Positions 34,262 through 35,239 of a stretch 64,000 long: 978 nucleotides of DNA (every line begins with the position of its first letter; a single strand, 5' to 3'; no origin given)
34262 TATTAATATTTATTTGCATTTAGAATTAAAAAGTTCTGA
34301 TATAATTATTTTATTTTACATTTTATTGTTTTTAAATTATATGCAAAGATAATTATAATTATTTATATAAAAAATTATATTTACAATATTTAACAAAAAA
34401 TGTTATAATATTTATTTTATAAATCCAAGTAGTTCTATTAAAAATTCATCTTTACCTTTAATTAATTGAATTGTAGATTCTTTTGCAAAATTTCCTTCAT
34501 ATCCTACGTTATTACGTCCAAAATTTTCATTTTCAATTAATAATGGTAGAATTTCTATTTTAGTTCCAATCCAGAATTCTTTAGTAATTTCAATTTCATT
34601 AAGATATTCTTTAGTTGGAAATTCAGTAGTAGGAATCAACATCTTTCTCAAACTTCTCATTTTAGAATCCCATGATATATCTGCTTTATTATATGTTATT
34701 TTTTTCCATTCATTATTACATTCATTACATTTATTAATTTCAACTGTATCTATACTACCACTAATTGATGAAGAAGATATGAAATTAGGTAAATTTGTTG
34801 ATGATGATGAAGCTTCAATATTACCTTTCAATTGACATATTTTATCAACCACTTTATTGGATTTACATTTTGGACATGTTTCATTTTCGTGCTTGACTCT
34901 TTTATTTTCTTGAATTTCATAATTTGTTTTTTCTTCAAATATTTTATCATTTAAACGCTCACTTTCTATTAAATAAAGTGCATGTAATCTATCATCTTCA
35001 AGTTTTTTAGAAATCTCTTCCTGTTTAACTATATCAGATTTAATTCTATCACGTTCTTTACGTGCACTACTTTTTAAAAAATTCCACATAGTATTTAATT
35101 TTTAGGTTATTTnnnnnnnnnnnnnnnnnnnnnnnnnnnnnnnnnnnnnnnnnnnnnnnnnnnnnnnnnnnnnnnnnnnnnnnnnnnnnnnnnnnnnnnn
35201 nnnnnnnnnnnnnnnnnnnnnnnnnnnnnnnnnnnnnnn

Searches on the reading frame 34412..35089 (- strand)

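Call 50: search_protein_families(library=pfam, proteins=[window:34412-35089:-], max_evalue=0.1)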
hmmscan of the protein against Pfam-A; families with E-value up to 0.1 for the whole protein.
window:34412-35089:- (225 aa): 1 family
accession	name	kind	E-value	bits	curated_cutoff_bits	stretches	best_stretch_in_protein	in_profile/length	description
PF09723.15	Zn_ribbon_8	-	0.02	15.3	34.4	0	66-81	23-38/41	Zinc ribbon domain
